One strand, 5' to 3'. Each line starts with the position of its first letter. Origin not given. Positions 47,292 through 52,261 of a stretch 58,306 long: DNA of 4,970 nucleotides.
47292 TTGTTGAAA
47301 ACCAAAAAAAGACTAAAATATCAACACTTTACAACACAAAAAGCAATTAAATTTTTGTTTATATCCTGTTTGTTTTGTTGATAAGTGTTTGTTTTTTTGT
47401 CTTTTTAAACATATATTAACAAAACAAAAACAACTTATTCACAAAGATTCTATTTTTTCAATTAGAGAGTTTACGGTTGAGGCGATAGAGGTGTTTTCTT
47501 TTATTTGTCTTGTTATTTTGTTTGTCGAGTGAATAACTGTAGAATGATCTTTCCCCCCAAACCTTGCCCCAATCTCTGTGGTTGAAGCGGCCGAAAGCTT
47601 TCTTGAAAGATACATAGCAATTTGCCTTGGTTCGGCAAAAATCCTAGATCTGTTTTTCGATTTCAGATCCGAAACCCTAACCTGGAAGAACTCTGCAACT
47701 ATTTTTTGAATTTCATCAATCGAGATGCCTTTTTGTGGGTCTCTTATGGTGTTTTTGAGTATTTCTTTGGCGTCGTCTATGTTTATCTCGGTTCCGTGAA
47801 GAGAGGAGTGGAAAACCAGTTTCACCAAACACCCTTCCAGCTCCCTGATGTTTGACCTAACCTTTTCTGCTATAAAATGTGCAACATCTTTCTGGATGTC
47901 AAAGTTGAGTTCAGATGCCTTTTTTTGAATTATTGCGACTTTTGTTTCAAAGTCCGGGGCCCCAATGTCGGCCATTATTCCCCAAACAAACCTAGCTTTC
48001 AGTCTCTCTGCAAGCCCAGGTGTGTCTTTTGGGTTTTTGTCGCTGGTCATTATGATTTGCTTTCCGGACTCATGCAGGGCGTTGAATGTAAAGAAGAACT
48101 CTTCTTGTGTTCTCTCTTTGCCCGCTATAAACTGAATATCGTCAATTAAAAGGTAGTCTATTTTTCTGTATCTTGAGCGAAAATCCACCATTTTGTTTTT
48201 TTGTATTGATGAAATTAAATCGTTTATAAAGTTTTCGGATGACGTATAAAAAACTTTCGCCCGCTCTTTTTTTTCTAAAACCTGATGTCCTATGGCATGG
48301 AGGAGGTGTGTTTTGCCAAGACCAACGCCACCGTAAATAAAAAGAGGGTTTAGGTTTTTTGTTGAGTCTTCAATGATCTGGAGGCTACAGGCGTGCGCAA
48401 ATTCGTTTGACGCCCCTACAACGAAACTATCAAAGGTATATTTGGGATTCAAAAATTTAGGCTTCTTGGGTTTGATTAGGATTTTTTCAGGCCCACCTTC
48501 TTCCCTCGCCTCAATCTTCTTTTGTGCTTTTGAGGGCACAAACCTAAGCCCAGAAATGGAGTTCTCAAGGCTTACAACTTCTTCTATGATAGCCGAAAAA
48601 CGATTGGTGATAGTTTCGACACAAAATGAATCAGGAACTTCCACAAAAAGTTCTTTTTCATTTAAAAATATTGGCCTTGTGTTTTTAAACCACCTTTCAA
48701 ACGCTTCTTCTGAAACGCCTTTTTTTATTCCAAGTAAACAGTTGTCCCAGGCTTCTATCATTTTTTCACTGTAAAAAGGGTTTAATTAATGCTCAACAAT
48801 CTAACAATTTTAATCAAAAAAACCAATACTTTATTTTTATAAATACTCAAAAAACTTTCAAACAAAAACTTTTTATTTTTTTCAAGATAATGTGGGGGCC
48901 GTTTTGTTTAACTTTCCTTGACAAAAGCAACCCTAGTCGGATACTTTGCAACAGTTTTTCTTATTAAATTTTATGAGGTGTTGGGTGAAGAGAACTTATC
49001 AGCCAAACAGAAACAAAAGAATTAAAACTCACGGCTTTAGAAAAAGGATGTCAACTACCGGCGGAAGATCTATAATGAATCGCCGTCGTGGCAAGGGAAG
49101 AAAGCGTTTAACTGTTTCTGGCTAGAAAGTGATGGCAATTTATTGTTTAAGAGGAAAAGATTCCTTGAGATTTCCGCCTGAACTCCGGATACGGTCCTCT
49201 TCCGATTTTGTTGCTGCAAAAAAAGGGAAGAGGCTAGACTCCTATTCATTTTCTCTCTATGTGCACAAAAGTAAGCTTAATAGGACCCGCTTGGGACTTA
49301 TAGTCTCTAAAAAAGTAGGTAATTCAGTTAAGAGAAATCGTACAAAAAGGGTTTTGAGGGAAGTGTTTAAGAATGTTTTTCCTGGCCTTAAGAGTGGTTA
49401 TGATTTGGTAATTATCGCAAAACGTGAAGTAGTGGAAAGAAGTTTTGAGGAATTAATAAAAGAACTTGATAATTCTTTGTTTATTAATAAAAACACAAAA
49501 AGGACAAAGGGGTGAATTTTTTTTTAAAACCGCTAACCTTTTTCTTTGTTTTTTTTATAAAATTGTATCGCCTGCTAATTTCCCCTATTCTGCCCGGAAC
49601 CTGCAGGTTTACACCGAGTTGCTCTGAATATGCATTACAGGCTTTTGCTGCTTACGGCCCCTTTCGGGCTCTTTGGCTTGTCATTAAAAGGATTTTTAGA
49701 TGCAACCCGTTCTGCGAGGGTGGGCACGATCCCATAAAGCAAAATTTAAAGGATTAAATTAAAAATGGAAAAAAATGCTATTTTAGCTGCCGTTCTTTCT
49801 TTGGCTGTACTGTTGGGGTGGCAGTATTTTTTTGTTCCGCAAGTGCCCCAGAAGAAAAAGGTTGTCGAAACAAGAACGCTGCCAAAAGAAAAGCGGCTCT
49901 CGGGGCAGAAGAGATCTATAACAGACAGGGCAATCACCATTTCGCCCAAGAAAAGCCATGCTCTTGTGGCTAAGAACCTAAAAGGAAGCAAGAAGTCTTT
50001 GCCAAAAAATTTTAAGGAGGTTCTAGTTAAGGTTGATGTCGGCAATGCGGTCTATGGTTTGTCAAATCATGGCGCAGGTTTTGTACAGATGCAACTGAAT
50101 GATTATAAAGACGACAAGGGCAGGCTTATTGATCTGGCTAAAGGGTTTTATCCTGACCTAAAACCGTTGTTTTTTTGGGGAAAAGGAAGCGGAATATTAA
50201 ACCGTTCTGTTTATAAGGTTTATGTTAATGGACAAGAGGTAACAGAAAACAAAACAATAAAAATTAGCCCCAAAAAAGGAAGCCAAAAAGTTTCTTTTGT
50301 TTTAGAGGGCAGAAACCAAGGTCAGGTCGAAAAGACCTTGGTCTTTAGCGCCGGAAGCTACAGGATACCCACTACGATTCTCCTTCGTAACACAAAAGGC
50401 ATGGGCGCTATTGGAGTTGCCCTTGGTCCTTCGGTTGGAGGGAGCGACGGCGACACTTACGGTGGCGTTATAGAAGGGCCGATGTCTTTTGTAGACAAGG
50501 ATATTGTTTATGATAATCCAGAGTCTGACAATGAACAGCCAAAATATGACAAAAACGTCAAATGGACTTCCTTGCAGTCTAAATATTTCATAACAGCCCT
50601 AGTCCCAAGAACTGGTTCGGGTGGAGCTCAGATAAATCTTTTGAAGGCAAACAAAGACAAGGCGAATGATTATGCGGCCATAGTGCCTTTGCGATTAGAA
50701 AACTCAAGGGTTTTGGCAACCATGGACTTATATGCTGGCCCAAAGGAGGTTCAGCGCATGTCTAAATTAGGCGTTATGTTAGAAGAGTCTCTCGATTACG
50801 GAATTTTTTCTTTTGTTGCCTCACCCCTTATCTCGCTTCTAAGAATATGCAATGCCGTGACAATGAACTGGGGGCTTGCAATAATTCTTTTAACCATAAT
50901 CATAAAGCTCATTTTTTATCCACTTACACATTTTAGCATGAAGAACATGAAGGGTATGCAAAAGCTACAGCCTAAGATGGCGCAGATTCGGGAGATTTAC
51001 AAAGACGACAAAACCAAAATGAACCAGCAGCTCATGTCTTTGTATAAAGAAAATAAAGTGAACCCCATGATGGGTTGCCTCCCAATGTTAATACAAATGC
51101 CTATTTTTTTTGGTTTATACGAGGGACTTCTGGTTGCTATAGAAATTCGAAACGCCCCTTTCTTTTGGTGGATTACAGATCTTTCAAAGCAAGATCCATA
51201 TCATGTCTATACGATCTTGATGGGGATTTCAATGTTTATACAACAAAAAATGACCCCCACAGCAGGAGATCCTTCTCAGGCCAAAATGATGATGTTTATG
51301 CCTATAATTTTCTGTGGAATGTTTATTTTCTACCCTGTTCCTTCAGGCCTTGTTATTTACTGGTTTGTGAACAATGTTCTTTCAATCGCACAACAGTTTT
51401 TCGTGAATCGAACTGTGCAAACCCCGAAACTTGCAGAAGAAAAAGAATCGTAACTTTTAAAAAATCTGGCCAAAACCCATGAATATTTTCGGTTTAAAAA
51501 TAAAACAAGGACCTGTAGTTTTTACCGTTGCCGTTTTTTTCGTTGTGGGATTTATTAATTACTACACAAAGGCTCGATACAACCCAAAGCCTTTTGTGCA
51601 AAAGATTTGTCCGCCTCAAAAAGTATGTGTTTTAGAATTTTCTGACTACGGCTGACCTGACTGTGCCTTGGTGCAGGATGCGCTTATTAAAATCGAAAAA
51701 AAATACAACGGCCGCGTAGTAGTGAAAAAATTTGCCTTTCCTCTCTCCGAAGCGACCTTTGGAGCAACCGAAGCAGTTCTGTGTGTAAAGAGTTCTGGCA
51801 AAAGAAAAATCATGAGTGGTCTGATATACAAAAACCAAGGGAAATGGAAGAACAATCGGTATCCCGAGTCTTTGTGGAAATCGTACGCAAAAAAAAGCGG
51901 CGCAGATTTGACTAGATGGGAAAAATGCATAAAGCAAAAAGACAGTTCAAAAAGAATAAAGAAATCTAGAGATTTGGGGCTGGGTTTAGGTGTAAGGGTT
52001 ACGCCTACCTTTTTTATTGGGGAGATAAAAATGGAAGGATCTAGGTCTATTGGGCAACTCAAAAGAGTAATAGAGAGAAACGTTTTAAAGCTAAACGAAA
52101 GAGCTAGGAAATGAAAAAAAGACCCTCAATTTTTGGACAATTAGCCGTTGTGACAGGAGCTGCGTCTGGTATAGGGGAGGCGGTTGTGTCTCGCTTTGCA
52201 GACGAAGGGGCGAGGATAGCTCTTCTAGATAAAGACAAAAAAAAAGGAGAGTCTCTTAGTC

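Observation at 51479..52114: Second recoded gene: a membrane-anchored DsbA-like oxidoreductase with TGA in place of the first Cys (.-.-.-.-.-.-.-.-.)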

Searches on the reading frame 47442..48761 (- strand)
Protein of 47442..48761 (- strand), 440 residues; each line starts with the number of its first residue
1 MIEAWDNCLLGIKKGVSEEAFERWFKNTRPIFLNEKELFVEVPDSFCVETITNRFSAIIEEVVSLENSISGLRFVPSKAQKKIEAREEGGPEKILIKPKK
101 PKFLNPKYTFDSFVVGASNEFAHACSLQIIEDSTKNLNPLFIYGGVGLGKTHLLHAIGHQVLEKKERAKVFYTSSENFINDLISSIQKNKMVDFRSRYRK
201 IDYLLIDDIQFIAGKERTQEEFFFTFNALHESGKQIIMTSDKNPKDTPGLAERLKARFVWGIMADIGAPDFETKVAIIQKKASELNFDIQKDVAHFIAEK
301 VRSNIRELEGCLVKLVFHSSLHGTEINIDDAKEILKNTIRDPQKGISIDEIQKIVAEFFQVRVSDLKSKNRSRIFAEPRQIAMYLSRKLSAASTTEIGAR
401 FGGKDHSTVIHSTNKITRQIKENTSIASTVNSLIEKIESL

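Call 26: list_cluster_members(proteins=[window:47442-48761:-, window:49765-51450:+, window:52910-54319:+, window:54369-56279:+, window:52111-52869:+, P0002, P0003, P0006])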
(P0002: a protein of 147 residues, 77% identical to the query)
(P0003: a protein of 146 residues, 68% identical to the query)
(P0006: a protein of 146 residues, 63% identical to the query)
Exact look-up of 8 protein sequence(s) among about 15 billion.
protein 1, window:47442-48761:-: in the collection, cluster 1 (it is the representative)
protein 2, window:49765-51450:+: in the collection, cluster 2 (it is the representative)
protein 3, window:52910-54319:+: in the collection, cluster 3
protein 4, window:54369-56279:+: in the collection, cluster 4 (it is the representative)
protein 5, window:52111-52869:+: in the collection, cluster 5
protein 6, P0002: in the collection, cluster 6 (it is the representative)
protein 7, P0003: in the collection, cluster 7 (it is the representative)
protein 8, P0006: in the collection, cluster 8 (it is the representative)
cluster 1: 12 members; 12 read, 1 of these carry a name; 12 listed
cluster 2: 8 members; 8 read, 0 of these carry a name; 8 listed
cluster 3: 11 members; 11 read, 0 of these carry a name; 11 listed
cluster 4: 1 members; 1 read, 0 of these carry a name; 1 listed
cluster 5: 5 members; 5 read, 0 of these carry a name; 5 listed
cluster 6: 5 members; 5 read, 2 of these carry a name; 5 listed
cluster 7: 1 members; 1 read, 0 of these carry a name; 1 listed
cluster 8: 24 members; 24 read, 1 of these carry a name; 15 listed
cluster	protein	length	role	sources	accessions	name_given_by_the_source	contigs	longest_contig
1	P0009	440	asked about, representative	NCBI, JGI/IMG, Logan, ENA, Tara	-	-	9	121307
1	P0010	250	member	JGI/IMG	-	chromosomal replication initiator protein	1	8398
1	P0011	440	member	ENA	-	-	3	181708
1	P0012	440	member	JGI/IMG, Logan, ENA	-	-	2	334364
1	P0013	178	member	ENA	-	-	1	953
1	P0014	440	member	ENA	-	-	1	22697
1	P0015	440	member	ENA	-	-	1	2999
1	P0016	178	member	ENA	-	-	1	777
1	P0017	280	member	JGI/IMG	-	-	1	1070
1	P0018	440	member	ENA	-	-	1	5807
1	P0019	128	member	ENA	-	-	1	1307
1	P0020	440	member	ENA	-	-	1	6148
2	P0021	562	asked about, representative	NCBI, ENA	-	-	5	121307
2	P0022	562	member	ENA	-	-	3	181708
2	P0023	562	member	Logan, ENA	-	-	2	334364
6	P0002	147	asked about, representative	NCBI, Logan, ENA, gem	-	-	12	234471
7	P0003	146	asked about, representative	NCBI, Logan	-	-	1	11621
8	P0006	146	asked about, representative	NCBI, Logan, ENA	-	-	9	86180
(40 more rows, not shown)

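Call 50: find_homologous_proteins(query=window:47442-48761:-, max_evalue=1e-60)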
Query window:47442-48761:- (440 aa): 8000 proteins with E <= 1e-60 among 8000 candidates; the best 120 are listed.
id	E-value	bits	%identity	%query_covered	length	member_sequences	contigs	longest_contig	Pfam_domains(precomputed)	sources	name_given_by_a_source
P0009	1.8e-286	968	100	100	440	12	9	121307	PF13173.13,PF11638.14,PF01695.24,PF00308.25,PF08299.18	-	-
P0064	1.1e-257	873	90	100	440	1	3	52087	PF11638.14,PF01695.24,PF00308.25,PF08299.18,PF01637.25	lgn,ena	-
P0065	3.8e-257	871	90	100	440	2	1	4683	PF11638.14,PF01695.24,PF00308.25,PF08299.18,PF01637.25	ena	-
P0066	2.0e-250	849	87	100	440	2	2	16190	PF13173.13,PF11638.14,PF01695.24,PF00308.25,PF08299.18,PF00004.36,PF01637.25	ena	-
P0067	1.4e-249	846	87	100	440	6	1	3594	PF11638.14,PF01695.24,PF00308.25,PF08299.18,PF00004.36,PF01637.25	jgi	-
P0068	6.6e-249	844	86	100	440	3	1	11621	PF13173.13,PF11638.14,PF01695.24,PF00308.25,PF08299.18,PF00004.36,PF01637.25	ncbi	-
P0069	3.9e-243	825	85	100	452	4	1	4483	PF11638.14,PF01695.24,PF00308.25,PF08299.18,PF00004.36,PF01637.25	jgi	-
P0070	1.7e-177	609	61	100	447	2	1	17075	PF11638.14,PF22688.3,PF01695.24,PF00308.25,PF08299.18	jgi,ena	-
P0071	3.6e-177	608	61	100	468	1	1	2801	PF11638.14,PF22688.3,PF01695.24,PF00308.25,PF08299.18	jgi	jgi:chromosomal replication initiator protein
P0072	9.8e-174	596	61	100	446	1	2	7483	PF11638.14,PF01695.24,PF00308.25,PF08299.18,PF01637.25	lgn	-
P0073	4.0e-173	594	61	100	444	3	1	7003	PF11638.14,PF22688.3,PF01695.24,PF00308.25,PF08299.18,PF01637.25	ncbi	-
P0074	7.7e-173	593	60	100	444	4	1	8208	PF11638.14,PF22688.3,PF01695.24,PF00308.25,PF08299.18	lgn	-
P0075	8.3e-173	593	59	100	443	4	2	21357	PF11638.14,PF22688.3,PF01695.24,PF00308.25,PF08299.18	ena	-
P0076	1.6e-172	592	61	100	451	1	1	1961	PF11638.14,PF22688.3,PF01695.24,PF00308.25,PF08299.18,PF00004.36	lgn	-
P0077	1.8e-172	592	59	100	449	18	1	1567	PF11638.14,PF22688.3,PF01695.24,PF00308.25,PF08299.18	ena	-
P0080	1.3e-171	589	60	100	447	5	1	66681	PF11638.14,PF22688.3,PF01695.24,PF00308.25,PF08299.18,PF01637.25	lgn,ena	-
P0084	1.8e-169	582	59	100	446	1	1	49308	PF11638.14,PF01695.24,PF00308.25,PF08299.18,PF01637.25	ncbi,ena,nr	ncbi:MAG: chromosomal replication initiator protein DnaA [bacterium]|nr:chromosomal replication init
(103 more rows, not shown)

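Call 65: find_encoding_contigs(protein=P0080, flank=10000, max_places=1)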
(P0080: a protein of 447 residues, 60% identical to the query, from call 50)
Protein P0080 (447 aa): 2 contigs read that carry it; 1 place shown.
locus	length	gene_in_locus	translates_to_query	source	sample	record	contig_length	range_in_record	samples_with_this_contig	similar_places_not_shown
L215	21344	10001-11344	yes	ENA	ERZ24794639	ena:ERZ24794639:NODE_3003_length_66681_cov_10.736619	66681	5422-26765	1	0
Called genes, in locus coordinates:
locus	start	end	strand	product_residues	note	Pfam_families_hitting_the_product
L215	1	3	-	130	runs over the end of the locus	PF04519:Bactofilin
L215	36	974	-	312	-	PF02195:ParB_N, PF17762:HTH_ParB, PF23552:ParB_C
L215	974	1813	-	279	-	PF00142:Fer4_NifH (weak), PF01656:CbiA, PF02374:ArsA_ATPase (weak), PF06564:CBP_BcsQ, PF09140:MipZ, PF10609:ParA (weak), PF13614:AAA_31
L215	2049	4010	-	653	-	PF01134:GIDA, PF12831:FAD_oxidored (weak), PF21680:GIDA_C_1st (weak), PF13932:SAM_GIDA_C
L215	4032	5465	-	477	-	PF10396:TrmE_N, PF12631:MnmE_helical, PF00009:GTP_EFTU (faint), PF00350:Dynamin_N (faint), PF01926:MMR_HSR1, PF02421:FeoB_N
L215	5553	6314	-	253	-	PF00106:adh_short, PF01370:Epimerase (weak), PF08659:KR, PF13561:adh_short_C2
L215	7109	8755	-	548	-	PF14849:YidC_periplas, PF02096:60KD_IMP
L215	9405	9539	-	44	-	PF00468:Ribosomal_L34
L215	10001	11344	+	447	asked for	PF11638:DnaA_N, PF00308:Bac_DnaA, PF01637:ATPase_2 (faint), PF01695:IstB_IS21, PF22688:Hda_lid (faint), PF08299:Bac_DnaA_C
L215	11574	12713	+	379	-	PF02463:SMC_N, PF13166:AAA_13 (faint), PF13175:AAA_15, PF13476:AAA_23, PF13304:AAA_21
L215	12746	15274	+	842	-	PF02518:HATPase_c, PF00204:DNA_gyraseB, PF01751:Toprim, PF21249:GyrB_hook, PF00986:DNA_gyraseB_C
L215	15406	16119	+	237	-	PF13189:Cytidylate_kin2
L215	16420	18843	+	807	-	PF00521:DNA_topoisoIV, PF03989:DNA_gyraseA_C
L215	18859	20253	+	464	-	PF07719:TPR_2 (faint), PF14559:TPR_19 (weak), PF03781:FGE-sulfatase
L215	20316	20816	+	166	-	-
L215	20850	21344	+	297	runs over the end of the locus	PF00581:Rhodanese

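Call 66: find_encoding_contigs(protein=P0084, flank=10000, max_places=1)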
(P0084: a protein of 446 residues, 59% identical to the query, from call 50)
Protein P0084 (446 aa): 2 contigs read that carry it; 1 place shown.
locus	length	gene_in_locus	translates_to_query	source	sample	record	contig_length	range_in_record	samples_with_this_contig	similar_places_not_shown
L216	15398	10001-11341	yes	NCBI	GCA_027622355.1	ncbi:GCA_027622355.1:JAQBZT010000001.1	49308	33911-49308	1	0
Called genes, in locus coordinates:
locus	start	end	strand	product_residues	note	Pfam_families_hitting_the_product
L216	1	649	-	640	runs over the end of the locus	PF01134:GIDA, PF12831:FAD_oxidored (faint), PF13932:SAM_GIDA_C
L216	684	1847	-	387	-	PF13784:Fic_N, PF02661:Fic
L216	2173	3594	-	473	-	PF10396:TrmE_N, PF12631:MnmE_helical, PF01926:MMR_HSR1, PF02421:FeoB_N (weak)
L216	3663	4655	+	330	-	PF01087:GalP_UDP_transf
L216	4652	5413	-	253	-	PF00106:adh_short, PF13561:adh_short_C2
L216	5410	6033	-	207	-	PF01209:Ubie_methyltran, PF13489:Methyltransf_23, PF01135:PCMT (weak), PF13649:Methyltransf_25, PF13847:Methyltransf_31, PF08241:Methyltransf_11, PF08242:Methyltransf_12, PF20922:Anamorsin_N (weak), +1 more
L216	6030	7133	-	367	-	PF01706:FliG_C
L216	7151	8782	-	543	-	PF14849:YidC_periplas, PF02096:60KD_IMP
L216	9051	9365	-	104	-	PF00825:Ribonuclease_P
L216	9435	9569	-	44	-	PF00468:Ribosomal_L34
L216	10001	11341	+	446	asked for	PF11638:DnaA_N, PF00308:Bac_DnaA, PF01695:IstB_IS21 (weak), PF01637:ATPase_2 (weak), PF08299:Bac_DnaA_C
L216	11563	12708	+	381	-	PF02463:SMC_N, PF13166:AAA_13 (faint), PF13175:AAA_15, PF13476:AAA_23 (weak), PF13304:AAA_21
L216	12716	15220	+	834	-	PF02518:HATPase_c, PF00204:DNA_gyraseB, PF01751:Toprim, PF21249:GyrB_hook (weak), PF00986:DNA_gyraseB_C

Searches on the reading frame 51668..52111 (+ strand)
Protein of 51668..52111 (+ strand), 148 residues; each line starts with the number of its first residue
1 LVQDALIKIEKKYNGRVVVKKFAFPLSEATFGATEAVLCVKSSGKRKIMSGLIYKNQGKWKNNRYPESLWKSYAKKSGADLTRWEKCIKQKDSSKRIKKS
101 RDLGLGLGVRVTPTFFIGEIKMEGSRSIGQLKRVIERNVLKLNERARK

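Call 6: search_protein_families(library=pfam, proteins=[window:51668-52111:+], max_evalue=0.01)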
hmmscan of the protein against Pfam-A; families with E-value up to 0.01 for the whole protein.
seq(148 aa): 2 families
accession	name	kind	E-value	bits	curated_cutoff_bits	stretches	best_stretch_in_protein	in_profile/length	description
PF13462.12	Thioredoxin_4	-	1e-11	45.8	23.2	1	4-136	34-164/165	Thioredoxin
PF01323.26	DSBA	-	0.00065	20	25.6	1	26-135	79-190/191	DSBA-like thioredoxin domain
